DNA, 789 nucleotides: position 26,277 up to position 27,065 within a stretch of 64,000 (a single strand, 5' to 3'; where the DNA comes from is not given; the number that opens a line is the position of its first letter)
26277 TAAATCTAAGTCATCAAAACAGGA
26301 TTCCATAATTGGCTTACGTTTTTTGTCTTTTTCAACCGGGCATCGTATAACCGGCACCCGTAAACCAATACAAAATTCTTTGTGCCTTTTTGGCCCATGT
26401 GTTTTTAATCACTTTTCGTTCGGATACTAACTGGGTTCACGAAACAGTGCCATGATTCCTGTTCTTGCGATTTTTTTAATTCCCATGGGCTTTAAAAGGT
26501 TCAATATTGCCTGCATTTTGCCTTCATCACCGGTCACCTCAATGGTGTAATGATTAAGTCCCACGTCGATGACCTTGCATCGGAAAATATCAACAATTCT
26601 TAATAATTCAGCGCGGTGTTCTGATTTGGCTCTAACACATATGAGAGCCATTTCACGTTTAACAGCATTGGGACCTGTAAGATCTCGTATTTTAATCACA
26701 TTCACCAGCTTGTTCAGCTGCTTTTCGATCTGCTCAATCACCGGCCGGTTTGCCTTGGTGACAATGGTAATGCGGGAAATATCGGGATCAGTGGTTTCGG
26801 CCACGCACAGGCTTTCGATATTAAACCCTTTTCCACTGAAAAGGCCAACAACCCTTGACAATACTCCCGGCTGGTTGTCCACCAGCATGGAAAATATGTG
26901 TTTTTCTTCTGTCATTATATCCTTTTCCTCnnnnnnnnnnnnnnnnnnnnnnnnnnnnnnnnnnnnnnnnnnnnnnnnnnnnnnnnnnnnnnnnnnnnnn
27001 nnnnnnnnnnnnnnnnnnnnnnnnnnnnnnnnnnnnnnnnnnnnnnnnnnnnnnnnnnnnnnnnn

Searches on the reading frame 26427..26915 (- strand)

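Call 72: search_protein_families(library=pfam, proteins=[window:26427-26915:-], max_evalue=0.00001)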
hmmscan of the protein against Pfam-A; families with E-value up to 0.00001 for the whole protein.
window:26427-26915:- (162 aa): 4 families
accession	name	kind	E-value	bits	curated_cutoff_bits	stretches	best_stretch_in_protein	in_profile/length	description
PF10369.15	ALS_ss_C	-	1.3e-26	92.9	23.2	1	87-159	1-73/74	Small subunit of acetolactate synthase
PF22629.2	ACT_AHAS_ss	-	2.1e-24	85.9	27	1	8-75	1-67/67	AHAS small subunit-like ACT domain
PF13710.12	ACT_5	-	6.5e-13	48.7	27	1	14-76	1-62/62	ACT domain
PF01842.31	ACT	-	2.3e-11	43.7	27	1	7-71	2-65/66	ACT domain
